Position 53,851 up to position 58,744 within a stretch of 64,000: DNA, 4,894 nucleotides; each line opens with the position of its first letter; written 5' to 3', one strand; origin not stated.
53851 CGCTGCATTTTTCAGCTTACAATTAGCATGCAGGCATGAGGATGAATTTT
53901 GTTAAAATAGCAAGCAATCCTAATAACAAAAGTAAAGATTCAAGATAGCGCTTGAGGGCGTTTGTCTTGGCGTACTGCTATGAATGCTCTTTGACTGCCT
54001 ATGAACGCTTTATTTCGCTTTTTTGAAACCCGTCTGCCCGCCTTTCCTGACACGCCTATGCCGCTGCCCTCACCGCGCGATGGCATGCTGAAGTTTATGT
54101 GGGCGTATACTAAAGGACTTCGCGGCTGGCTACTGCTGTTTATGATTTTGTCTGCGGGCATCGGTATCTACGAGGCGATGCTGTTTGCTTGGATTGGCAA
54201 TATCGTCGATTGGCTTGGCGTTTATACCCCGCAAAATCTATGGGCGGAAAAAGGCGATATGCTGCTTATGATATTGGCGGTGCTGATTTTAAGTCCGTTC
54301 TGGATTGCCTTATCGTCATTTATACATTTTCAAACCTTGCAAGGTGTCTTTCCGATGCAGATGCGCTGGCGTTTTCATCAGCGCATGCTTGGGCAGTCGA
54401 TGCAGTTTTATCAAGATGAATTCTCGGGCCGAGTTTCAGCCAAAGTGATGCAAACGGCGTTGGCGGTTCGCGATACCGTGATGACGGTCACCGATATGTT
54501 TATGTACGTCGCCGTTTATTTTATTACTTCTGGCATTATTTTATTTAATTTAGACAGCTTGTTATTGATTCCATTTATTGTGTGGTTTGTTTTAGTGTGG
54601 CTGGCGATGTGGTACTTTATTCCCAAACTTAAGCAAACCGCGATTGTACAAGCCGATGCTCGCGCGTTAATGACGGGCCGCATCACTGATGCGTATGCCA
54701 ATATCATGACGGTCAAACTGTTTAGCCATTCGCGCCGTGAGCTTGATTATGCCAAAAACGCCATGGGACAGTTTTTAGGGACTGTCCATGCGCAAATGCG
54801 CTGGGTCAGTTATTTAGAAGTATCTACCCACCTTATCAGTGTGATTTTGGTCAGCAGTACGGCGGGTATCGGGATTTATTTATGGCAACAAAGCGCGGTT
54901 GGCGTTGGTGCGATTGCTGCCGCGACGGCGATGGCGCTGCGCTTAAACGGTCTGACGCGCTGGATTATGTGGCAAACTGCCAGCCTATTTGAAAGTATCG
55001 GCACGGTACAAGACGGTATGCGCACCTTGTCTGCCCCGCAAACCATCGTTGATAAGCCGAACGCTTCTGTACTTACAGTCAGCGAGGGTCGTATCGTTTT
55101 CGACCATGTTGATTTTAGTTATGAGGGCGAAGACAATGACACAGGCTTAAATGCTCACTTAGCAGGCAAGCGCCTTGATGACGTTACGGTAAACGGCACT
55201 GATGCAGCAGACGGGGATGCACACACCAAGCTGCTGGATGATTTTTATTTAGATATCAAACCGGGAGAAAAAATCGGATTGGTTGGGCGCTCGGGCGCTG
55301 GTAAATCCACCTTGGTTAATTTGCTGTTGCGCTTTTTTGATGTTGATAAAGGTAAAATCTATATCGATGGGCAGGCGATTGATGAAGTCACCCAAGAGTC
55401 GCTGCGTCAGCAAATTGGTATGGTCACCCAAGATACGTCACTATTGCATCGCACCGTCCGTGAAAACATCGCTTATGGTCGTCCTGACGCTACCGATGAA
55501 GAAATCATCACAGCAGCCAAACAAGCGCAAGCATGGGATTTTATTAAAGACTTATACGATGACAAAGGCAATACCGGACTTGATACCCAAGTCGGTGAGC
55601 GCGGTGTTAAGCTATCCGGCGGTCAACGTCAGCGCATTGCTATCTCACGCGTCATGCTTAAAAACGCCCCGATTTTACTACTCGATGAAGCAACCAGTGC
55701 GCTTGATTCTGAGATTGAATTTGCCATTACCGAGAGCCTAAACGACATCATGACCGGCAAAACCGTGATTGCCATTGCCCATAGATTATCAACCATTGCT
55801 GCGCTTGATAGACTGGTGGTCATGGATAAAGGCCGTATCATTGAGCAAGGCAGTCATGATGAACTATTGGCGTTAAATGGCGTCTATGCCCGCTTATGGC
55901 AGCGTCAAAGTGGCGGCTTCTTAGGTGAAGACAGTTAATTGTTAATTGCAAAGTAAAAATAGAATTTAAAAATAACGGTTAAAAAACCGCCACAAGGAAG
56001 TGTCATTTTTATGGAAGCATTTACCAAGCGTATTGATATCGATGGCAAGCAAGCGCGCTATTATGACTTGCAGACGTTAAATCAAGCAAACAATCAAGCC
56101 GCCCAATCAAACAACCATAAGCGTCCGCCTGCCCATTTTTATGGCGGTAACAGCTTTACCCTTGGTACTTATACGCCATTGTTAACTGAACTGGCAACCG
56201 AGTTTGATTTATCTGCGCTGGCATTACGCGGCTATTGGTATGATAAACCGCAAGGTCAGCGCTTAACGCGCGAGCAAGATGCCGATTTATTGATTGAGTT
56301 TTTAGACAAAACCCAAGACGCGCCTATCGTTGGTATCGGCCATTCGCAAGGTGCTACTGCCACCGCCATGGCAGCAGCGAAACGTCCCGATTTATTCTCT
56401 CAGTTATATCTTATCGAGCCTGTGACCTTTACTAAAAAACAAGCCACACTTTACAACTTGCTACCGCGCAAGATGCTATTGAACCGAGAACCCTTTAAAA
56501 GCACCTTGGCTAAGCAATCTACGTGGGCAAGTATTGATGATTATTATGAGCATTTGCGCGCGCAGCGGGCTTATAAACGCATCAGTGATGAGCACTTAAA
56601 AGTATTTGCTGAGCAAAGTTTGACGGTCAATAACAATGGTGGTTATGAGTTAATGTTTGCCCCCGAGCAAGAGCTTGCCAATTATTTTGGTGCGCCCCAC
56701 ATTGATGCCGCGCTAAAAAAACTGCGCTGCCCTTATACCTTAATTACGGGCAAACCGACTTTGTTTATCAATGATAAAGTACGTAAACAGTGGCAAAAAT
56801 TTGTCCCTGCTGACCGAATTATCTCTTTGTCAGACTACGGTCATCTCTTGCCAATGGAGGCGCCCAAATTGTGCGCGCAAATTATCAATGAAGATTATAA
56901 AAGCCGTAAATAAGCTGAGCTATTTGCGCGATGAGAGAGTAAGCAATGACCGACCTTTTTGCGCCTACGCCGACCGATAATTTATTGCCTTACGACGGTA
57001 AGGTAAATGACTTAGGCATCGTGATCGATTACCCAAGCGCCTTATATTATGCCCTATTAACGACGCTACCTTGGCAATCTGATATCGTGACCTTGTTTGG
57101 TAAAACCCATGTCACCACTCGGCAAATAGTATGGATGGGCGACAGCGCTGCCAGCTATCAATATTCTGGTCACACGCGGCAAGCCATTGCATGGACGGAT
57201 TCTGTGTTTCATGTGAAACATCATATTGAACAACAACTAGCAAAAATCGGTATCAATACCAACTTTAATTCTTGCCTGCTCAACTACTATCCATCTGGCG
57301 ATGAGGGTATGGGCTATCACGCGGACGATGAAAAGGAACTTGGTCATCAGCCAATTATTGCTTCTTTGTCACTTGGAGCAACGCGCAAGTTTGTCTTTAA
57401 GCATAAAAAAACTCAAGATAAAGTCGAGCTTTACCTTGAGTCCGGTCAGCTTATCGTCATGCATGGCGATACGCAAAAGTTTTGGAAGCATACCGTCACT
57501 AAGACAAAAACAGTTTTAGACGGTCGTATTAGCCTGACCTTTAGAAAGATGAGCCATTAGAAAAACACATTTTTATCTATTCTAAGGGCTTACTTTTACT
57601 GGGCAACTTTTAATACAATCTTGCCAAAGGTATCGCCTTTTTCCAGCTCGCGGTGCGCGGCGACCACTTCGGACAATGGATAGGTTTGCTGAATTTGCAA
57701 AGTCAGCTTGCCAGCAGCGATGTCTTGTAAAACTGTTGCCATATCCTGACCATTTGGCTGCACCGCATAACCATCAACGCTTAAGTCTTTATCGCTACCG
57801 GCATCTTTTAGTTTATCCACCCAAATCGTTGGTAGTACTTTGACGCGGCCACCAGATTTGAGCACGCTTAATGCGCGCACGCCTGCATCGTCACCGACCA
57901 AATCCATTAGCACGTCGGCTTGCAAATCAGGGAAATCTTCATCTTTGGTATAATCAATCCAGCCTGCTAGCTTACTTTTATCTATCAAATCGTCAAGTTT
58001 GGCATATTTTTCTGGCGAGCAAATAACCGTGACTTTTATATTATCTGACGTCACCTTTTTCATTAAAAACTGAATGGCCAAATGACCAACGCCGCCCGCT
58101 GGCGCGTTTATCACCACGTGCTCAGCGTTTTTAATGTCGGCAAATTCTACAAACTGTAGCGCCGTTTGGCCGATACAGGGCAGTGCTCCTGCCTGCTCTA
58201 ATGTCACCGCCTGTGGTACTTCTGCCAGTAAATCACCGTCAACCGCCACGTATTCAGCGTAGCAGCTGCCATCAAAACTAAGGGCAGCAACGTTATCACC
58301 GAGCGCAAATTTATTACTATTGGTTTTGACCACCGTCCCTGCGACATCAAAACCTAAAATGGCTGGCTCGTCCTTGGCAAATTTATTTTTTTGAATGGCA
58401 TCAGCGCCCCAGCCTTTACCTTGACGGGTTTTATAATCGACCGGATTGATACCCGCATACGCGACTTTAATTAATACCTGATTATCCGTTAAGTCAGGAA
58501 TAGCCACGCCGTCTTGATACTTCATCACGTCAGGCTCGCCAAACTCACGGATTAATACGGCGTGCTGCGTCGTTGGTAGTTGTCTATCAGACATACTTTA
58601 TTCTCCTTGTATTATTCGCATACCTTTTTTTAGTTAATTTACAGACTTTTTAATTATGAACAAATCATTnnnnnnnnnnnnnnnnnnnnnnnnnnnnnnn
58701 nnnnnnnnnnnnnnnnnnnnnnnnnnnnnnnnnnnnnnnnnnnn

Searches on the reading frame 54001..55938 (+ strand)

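Call 19: search_protein_families(library=pfam, proteins=[window:54001-55938:+], max_evalue=0.00001)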
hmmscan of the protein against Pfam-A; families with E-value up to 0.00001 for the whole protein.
window:54001-55938:+ (645 aa): 3 families
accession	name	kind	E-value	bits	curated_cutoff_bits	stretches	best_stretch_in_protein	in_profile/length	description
PF00005.33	ABC_tran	-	2.5e-34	119.3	25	1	412-566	1-137/137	ABC transporter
PF00664.28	ABC_membrane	-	8.3e-13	49.1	28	1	44-311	1-266/274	ABC transporter transmembrane region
PF02463.25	SMC_N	-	9.1e-07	29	40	1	340-608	56-211/220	RecF/RecN/SMC N terminal domain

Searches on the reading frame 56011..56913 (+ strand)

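Call 19: search_protein_families(library=pfam, proteins=[window:56011-56913:+], max_evalue=0.00001)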
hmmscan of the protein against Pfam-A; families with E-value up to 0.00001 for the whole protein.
window:56011-56913:+ (300 aa): 2 families
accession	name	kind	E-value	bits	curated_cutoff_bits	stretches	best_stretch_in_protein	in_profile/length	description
PF12697.13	Abhydrolase_6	-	7.5e-11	43.5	26.3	1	51-290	16-216/217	Alpha/beta hydrolase family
PF00561.26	Abhydrolase_1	-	3.7e-08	33.8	25.8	1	58-285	20-245/245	alpha/beta hydrolase fold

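Call 46: search_protein_families(library=ncbifam, proteins=[window:56011-56913:+], max_evalue=0.00001)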
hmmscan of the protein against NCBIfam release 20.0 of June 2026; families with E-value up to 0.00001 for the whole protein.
window:56011-56913:+ (300 aa): 1 family
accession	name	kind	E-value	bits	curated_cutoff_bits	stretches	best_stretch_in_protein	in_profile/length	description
NF011457.0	PRK14875.1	equivalog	2.8e-07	29.8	307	0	30-141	124-235/372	acetoin dehydrogenase dihydrolipoyllysine-residue acetyltransferase subunit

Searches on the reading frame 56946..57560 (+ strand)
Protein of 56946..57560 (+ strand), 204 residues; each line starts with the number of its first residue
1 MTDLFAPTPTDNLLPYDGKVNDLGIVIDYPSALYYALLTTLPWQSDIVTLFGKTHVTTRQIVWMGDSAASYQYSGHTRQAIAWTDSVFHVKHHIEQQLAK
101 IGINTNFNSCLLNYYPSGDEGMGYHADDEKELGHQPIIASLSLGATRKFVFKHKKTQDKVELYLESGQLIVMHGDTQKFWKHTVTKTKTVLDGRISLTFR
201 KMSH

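Call 19: search_protein_families(library=pfam, proteins=[window:56946-57560:+], max_evalue=0.00001)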
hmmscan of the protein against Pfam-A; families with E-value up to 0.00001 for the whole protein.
window:56946-57560:+ (204 aa): 1 family
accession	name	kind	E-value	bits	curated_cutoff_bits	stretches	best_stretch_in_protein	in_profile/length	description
PF13532.12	2OG-FeII_Oxy_2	-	1.4e-32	113.9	31.2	1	39-200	23-194/194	2OG-Fe(II) oxygenase superfamily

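Call 46: search_protein_families(library=ncbifam, proteins=[window:56946-57560:+], max_evalue=0.00001)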
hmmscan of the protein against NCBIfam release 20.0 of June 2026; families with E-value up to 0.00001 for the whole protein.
window:56946-57560:+ (204 aa): 2 families
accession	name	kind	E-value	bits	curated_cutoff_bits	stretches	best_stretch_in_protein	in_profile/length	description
NF011930.0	PRK15401.1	equivalog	1.1e-10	41.3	267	1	60-202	67-213/214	DNA oxidative demethylase AlkB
TIGR00568.1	alkb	equivalog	1e-09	38.6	231.05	1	103-180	94-170/173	alkylated DNA repair protein AlkB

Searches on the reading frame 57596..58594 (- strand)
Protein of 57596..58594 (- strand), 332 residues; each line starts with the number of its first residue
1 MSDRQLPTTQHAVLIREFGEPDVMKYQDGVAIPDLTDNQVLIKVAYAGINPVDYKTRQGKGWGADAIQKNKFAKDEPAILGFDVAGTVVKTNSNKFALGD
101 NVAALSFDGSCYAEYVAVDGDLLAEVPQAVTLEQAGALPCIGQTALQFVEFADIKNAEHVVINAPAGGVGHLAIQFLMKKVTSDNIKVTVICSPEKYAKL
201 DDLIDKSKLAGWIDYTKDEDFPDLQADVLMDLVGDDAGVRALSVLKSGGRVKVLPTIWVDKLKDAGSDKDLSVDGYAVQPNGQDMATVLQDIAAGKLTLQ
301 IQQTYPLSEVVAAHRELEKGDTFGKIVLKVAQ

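Call 19: search_protein_families(library=pfam, proteins=[window:57596-58594:-], max_evalue=0.00001)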
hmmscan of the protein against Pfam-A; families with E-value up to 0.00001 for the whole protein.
window:57596-58594:- (332 aa): 2 families
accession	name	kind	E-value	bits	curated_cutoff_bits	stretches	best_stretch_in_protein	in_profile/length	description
PF13602.12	ADH_zinc_N_2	-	7.4e-20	72.7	27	1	213-328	7-134/134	Zinc-binding dehydrogenase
PF08240.17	ADH_N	-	2.3e-13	50.7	23.5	1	37-127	2-103/104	Alcohol dehydrogenase GroES-like domain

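Call 46: search_protein_families(library=ncbifam, proteins=[window:57596-58594:-], max_evalue=0.00001)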
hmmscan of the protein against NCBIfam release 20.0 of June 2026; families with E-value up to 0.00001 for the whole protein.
window:57596-58594:- (332 aa): 14 families
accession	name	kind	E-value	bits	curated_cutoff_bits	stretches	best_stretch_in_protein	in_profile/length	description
TIGR02824.1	quinone_pig3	subfamily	2.8e-37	128.5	296.8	2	12-254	3-237/325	putative NAD(P)H quinone oxidoreductase, PIG3 family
TIGR02823.1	oxido_YhdH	subfamily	2.7e-20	72.4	297.25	1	15-180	5-169/324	acrylyl-CoA reductase family protein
NF010344.0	PRK13771.1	subfamily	1.2e-19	70.5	349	1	111-330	117-333/334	putative alcohol dehydrogenase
NF041172.1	AcrlCoa_red_Thmprot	equivalog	1.5e-17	63.5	500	1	111-329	117-333/334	acryloyl-CoA reductase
TIGR02817.1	adh_fam_1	subfamily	1.3e-16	61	284.05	1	30-186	22-177/336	zinc-binding alcohol dehydrogenase family protein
TIGR01751.1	crot-CoA-red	equivalog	2.8e-14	52.7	378.55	1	111-198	141-228/398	crotonyl-CoA carboxylase/reductase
NF041183.1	Pks2_ls1_myc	equivalog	1.6e-13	48.5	2400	1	79-331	1465-1730/2086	sulfolipid-1 biosynthesis phthioceranic/hydroxyphthioceranic acid synthase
NF008024.0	PRK10754.1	subfamily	2.2e-13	50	348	1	15-177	7-161/327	NADPH:quinone reductase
NF051456.1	acrylyl_AcuI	equivalog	2.9e-11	42.8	440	1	32-180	22-170/325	acrylyl-CoA reductase (NADPH)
NF047908.1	AldhRedAhr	equivalog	5.7e-10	38.6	470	1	111-329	121-334/335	NADPH-dependent aldehyde reductase Ahr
NF006940.0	PRK09422.1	equivalog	1.3e-09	37.5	344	1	103-330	109-335/338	alcohol dehydrogenase AdhP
NF058644.1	CurcmRedCuraProt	equivalog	8e-08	31.7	440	0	29-215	22-194/336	NADPH-dependent curcumin/dihydrocurcumin reductase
NF003808.0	PRK05396.1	equivalog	6.2e-07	28.6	380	0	30-104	18-87/341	L-threonine 3-dehydrogenase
TIGR00692.1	tdh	equivalog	3.3e-06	26.4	458.35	0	30-104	16-85/340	L-threonine 3-dehydrogenase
